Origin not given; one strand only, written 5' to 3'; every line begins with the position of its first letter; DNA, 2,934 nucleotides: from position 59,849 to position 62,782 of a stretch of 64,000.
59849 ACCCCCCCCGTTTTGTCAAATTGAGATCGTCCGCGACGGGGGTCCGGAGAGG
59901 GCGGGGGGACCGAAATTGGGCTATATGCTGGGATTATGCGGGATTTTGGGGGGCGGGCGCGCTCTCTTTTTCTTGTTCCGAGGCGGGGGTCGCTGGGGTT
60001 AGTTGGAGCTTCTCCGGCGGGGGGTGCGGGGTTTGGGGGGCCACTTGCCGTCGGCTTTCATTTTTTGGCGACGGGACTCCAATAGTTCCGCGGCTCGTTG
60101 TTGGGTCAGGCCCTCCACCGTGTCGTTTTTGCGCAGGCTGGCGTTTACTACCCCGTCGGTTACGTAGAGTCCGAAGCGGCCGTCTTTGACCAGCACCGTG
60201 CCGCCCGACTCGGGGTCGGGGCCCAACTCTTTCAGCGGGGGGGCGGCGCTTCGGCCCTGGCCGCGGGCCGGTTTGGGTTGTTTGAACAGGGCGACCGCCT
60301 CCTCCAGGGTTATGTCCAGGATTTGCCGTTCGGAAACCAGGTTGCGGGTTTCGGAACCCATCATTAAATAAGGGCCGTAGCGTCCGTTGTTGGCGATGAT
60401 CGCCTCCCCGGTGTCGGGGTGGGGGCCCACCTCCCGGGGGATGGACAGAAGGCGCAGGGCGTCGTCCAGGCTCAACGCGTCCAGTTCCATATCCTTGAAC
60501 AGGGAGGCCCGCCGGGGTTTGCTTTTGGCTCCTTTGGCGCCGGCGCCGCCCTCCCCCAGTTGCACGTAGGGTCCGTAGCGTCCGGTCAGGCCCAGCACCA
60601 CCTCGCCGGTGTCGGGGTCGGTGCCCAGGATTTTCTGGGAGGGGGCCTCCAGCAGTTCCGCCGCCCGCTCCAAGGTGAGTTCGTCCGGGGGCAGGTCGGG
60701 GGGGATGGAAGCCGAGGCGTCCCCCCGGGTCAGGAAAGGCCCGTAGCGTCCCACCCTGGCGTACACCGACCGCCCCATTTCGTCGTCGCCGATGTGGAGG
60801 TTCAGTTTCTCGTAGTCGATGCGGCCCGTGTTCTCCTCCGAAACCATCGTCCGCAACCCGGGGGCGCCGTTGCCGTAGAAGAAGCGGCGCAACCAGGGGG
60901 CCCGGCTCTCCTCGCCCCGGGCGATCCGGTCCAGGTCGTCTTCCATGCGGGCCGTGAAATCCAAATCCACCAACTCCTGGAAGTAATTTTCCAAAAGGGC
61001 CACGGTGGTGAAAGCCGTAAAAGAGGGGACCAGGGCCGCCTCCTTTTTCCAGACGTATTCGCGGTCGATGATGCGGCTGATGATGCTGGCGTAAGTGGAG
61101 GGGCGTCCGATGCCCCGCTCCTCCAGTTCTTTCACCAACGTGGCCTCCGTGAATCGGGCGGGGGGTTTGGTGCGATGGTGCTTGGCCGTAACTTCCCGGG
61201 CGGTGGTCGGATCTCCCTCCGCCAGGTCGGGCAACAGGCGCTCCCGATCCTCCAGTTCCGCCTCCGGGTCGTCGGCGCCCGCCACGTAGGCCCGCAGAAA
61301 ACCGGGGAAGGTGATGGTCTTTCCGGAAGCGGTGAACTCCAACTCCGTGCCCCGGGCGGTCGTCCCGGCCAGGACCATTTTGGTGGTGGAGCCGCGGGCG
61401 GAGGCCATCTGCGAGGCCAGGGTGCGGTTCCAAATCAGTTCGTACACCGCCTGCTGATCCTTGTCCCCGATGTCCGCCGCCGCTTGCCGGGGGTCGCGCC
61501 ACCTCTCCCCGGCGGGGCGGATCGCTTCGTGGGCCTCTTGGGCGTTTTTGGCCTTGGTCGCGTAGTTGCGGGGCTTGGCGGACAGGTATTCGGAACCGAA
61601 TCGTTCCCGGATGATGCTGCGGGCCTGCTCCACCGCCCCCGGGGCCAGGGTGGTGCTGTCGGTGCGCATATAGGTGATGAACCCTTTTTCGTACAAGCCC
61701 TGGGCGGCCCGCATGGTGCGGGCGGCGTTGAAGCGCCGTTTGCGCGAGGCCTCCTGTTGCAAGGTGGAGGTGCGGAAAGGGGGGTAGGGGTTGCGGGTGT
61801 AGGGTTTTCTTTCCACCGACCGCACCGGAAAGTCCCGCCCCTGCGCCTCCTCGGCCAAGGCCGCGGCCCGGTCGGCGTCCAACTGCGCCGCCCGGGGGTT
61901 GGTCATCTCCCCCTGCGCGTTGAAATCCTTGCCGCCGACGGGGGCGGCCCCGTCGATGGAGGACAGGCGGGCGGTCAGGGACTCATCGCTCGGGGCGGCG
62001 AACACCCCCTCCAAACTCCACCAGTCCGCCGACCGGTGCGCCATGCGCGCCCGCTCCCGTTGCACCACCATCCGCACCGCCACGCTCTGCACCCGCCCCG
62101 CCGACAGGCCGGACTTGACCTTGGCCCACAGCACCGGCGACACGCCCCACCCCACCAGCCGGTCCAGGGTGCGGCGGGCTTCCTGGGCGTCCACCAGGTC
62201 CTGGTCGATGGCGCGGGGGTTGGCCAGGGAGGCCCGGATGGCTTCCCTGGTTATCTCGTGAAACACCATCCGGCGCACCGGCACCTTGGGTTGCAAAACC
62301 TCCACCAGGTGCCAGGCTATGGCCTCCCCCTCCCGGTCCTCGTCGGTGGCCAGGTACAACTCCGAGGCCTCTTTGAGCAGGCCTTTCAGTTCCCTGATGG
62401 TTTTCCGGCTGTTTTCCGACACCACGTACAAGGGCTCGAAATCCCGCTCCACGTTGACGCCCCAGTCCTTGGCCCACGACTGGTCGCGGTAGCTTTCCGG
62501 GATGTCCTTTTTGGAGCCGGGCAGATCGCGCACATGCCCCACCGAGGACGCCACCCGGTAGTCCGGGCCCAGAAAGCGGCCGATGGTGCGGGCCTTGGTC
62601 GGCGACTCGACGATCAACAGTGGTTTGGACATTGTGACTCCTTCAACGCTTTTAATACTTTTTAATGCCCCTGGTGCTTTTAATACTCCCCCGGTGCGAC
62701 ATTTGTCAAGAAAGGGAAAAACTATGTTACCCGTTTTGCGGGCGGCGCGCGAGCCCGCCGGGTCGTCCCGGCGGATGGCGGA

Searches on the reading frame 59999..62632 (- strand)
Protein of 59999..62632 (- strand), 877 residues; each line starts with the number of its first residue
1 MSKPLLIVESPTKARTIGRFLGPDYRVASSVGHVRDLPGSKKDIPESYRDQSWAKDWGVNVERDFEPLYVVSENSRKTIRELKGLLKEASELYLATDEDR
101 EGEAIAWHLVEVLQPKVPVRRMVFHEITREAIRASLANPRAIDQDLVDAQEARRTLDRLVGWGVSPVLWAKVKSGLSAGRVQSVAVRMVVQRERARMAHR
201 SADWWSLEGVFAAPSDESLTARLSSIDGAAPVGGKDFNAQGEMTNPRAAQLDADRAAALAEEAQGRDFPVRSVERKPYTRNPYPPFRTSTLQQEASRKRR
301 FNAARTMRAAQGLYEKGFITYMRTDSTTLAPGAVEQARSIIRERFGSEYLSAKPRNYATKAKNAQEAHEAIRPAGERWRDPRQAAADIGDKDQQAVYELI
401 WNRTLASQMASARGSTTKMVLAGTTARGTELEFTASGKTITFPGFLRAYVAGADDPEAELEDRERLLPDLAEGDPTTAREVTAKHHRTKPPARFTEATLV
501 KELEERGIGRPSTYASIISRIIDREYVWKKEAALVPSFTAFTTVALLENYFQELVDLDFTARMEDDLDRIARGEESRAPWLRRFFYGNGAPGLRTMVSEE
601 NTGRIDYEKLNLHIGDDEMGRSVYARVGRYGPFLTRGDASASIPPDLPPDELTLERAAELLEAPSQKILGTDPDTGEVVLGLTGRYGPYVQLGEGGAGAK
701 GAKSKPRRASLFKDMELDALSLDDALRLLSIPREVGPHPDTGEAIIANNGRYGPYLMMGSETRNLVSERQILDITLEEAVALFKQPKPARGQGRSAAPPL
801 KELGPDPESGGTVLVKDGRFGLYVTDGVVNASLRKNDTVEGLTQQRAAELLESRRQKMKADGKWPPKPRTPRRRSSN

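Call 10: search_protein_families(library=pfam, proteins=[window:59999-62632:-], max_evalue=0.01)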
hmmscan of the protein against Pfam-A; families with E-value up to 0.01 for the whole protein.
window:59999-62632:- (877 aa): 4 families
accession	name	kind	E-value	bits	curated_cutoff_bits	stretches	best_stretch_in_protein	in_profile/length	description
PF01131.25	Topoisom_bac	-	1.4e-112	377.2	35.1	1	142-580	2-409/411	DNA topoisomerase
PF13368.11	Toprim_C_rpt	-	7.8e-60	199.1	22.3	4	806-858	1-53/57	Topoisomerase C-terminal repeat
PF01751.28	Toprim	-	6e-20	71.7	23.1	1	5-127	2-96/96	Toprim domain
PF13662.12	Toprim_4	-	0.0062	17.2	25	0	77-121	43-83/85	Toprim domain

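Call 11: search_protein_families(library=ncbifam, proteins=[window:59999-62632:-], max_evalue=0.01)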
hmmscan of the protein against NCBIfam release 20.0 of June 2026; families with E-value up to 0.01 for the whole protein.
window:59999-62632:- (877 aa): 12 families
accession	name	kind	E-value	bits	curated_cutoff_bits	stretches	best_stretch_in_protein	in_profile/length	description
TIGR01051.1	topA_bact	equivalog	4.7e-222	739.4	456.4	1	5-638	1-621/632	type I DNA topoisomerase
NF006451.0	PRK08780.1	equivalog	4.8e-200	667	1265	2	1-639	1-617/824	DNA topoisomerase I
NF004966.0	PRK06319.1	equivalog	4.4e-145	484.9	868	1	1-584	1-569/862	DNA topoisomerase I/SWI domain fusion protein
TIGR01054.1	rgy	equivalog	1.2e-79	268.2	471.7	3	268-583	866-1164/1172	reverse gyrase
TIGR01057.1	topA_arch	equivalog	6e-64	216.3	458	1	66-577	68-550/618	DNA topoisomerase I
NF004438.0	PRK05776.1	equivalog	1.3e-61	208.7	793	1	27-577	53-564/677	DNA topoisomerase I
NF005829.0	PRK07726.1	subfamily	5.8e-61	207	597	1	22-579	31-580/669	DNA topoisomerase 3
NF005555.0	PRK07220.1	equivalog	1.2e-55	189.1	635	1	70-574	79-547/740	DNA topoisomerase I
NF011532.0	PRK14973.1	equivalog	1.7e-47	161.8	930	1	76-577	84-549/936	DNA topoisomerase I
TIGR01056.1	topB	subfamily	8.8e-46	156.7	515.75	1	69-580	75-585/706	DNA topoisomerase III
NF006032.0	PRK08173.1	equivalog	2e-43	148.3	1058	1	1-582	1-595/863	DNA topoisomerase III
NF011313.0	PRK14724.1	equivalog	4.7e-32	110.7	1088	1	52-582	66-615/988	DNA topoisomerase III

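Call 65: search_solved_structures(query=window:59999-62632:-, max_evalue=1e-50)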
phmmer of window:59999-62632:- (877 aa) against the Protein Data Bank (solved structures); distinct sequences matched with E-value up to 1e-50: 14.
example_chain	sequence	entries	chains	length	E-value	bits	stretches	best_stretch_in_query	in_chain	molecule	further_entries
6pcm_A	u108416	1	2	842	2.5e-245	820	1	4-783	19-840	DNA topoisomerase 1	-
5d5h_A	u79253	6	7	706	1.6e-205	688.4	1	3-661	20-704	DNA topoisomerase 1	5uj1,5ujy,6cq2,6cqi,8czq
8tfg_A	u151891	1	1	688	1.7e-205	688.3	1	4-661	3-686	DNA topoisomerase 1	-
9gda_F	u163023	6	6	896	4.1e-120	405.8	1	1-593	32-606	DNA topoisomerase 1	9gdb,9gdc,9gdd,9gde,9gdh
4rul_A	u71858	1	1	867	6.3e-120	405.2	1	3-634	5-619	DNA topoisomerase 1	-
1cy0_A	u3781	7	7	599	6.7e-120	405.1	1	1-585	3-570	DNA TOPOISOMERASE I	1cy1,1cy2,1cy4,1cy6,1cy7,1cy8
1ecl_A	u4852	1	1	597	7.9e-120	404.9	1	1-585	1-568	ESCHERICHIA COLI TOPOISOMERASE I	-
3px7_A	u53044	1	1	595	2.8e-119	403.1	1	1-585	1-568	DNA topoisomerase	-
3pwt_A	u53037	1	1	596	2.8e-119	403.1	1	1-585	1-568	DNA topoisomerase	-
1mw8_X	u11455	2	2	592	7.4e-119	401.7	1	1-585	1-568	DNA Topoisomerase I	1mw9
6ozw_A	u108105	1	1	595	1.4e-110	374.3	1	3-584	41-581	DNA topoisomerase 1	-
2gai_A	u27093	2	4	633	2.3e-94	320.6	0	281-586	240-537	DNA topoisomerase I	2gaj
7fse_A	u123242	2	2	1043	7.4e-51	176.7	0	73-195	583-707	Reverse gyrase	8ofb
4ddt_A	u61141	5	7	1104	9.9e-51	176.3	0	73-195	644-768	Reverse gyrase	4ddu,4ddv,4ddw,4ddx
